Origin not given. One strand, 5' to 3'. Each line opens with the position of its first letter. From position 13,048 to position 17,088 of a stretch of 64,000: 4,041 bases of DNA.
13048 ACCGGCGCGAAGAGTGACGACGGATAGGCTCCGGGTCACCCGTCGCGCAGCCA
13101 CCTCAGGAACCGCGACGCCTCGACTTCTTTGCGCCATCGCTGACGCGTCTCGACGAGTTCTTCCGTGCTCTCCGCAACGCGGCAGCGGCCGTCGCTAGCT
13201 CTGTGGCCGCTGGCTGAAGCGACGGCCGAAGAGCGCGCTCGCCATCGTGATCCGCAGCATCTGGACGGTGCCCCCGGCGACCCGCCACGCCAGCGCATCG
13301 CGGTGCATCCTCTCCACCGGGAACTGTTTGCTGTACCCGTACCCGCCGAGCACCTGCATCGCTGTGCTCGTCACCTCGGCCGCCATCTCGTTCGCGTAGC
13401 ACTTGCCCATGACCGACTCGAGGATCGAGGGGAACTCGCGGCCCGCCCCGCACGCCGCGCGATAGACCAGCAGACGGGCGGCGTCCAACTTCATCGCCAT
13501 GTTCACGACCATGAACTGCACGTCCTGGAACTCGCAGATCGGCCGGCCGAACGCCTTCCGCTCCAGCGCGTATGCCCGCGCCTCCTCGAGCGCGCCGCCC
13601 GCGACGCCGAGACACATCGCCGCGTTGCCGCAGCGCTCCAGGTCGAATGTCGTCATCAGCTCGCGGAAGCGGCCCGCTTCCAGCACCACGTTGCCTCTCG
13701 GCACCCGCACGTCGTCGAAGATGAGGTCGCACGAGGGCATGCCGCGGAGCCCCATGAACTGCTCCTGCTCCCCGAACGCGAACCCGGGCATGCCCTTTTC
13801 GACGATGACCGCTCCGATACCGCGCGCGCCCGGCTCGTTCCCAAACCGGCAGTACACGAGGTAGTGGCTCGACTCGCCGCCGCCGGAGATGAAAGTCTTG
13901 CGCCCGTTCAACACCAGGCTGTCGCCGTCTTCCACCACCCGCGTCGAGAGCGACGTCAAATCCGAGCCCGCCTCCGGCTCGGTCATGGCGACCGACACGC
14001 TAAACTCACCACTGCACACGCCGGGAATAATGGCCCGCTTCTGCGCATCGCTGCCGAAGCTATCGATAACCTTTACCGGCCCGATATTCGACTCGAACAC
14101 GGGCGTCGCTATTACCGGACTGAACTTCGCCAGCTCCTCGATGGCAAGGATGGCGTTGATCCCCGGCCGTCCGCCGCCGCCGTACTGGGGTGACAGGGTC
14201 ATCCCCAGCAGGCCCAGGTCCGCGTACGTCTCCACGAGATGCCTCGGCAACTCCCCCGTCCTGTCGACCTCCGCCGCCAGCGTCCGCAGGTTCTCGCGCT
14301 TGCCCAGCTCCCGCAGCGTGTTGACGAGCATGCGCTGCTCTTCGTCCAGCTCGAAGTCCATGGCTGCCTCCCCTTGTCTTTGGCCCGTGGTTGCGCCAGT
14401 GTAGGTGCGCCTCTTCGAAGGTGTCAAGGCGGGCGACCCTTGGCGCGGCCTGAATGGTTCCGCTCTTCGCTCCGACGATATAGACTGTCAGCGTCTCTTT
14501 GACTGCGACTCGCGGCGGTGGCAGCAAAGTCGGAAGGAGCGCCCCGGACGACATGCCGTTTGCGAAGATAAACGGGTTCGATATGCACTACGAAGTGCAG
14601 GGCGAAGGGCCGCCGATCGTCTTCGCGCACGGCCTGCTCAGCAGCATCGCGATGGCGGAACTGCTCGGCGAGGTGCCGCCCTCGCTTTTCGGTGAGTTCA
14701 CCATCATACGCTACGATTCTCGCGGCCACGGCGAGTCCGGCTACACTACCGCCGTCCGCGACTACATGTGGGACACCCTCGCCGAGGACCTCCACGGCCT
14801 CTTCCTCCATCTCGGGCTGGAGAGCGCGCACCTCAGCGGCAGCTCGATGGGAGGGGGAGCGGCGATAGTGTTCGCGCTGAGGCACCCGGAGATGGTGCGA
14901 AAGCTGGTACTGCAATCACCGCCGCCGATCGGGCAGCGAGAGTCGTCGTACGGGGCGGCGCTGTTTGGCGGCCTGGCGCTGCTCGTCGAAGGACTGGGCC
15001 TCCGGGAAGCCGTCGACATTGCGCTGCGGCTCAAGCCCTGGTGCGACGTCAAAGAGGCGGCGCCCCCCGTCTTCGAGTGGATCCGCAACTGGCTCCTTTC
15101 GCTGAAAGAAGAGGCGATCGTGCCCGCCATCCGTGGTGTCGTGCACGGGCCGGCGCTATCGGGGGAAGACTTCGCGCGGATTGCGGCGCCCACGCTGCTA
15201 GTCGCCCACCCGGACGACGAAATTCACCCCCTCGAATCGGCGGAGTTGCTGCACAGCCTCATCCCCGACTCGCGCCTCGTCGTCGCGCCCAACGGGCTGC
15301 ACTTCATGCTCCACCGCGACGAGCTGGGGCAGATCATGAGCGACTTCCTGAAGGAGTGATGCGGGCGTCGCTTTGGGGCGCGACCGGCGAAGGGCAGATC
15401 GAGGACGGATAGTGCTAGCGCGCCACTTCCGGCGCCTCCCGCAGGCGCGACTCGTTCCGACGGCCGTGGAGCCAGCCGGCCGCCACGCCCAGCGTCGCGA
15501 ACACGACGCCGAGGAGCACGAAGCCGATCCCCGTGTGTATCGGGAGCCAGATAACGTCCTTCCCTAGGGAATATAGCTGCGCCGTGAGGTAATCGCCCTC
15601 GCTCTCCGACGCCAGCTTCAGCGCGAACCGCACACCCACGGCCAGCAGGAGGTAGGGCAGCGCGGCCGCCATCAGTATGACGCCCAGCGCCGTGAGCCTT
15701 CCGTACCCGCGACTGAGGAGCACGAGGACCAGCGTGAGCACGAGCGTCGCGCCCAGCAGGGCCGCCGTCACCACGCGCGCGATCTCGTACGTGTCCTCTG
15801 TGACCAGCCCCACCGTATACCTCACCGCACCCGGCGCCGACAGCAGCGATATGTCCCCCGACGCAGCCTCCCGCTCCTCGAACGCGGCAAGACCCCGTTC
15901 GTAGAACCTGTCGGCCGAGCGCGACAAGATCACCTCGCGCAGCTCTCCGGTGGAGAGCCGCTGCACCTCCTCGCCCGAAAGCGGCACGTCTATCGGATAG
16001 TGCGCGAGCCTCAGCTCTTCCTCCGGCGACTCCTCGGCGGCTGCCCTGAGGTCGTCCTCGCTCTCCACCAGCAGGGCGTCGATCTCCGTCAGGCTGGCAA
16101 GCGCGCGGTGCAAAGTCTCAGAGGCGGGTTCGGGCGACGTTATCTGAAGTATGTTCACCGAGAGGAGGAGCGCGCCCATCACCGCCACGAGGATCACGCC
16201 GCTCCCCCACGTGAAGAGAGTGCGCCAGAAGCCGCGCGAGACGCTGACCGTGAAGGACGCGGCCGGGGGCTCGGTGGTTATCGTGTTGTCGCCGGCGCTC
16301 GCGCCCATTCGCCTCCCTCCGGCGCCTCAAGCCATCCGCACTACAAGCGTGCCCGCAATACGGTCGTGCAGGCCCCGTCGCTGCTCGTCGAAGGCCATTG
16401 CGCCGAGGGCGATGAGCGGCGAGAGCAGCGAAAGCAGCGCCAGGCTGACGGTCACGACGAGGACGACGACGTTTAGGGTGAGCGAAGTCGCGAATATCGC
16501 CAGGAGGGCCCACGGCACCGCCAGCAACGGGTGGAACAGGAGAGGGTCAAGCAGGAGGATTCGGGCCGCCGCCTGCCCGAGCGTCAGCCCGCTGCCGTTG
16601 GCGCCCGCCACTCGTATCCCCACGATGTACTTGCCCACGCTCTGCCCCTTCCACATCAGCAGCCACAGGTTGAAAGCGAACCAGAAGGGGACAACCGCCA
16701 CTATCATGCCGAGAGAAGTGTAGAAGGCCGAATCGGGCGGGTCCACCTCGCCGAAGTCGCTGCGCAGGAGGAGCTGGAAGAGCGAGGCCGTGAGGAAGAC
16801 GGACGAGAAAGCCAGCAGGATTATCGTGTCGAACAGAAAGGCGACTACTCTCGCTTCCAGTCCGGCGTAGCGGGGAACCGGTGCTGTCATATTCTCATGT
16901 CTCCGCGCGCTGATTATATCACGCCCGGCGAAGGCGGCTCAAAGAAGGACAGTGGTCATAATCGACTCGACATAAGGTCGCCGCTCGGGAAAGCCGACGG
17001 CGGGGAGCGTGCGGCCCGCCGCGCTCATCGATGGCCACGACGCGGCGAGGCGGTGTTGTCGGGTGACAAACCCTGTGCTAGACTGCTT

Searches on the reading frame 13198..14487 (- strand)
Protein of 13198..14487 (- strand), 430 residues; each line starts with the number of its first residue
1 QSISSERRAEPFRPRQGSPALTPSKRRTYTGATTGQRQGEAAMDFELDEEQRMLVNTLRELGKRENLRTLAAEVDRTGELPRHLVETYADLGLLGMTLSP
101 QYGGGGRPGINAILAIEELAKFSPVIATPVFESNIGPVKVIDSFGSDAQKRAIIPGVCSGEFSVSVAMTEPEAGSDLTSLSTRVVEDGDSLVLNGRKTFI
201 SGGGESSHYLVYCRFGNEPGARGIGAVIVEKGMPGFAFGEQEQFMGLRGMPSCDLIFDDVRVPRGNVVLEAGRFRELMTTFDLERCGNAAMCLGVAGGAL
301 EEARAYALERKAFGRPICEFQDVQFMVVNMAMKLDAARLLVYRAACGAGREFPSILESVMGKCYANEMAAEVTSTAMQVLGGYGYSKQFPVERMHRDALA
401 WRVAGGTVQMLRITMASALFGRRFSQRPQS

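Call 10: search_protein_families(library=pfam, proteins=[window:13198-14487:-], max_evalue=0.001)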
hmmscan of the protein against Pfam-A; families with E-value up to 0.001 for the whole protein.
window:13198-14487:- (430 aa): 4 families
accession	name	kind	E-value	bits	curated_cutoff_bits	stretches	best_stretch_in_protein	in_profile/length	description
PF00441.29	Acyl-CoA_dh_1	-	2.1e-39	135.5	22.4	1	275-419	5-149/150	Acyl-CoA dehydrogenase, C-terminal domain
PF02770.24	Acyl-CoA_dh_M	-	2.1e-25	89.1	33.3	1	166-260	2-97/97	Acyl-CoA dehydrogenase, middle domain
PF02771.21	Acyl-CoA_dh_N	-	4.1e-22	79.1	22.9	1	49-161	2-113/113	Acyl-CoA dehydrogenase, N-terminal domain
PF08028.16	Acyl-CoA_dh_2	-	6.9e-18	65.7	22.7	1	288-400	3-125/134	Acyl-CoA dehydrogenase, C-terminal domain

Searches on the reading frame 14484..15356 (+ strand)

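Call 11: search_protein_families(library=pfam, proteins=[window:14484-15356:+], max_evalue=0.001)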
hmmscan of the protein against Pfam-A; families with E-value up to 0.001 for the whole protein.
window:14484-15356:+ (291 aa): 4 families
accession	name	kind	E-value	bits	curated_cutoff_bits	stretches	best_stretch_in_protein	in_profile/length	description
PF00561.26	Abhydrolase_1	-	9.7e-22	78.2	25.8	1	43-148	1-106/245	alpha/beta hydrolase fold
PF12146.15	Hydrolase_4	-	5.4e-12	46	27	1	71-277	31-236/239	Serine aminopeptidase, S33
PF12697.13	Abhydrolase_6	-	2.1e-09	38.8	26.3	1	45-277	1-208/217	Alpha/beta hydrolase family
PF00756.26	Esterase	-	1.1e-05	25.7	22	1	82-151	85-159/251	Putative esterase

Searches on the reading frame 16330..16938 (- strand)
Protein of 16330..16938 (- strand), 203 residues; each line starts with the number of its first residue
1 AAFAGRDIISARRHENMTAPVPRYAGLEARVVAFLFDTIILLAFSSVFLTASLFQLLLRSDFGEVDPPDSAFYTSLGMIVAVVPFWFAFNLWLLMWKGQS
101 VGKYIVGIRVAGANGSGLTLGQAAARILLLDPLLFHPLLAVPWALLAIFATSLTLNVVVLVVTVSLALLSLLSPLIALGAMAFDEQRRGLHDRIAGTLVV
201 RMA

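Call 11: search_protein_families(library=pfam, proteins=[window:16330-16938:-], max_evalue=0.001)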
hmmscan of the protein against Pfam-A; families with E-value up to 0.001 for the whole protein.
window:16330-16938:- (203 aa): 1 family
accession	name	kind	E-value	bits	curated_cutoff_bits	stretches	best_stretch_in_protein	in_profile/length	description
PF06271.18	RDD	-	3.9e-19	69.7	24.1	1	24-196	1-137/137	RDD family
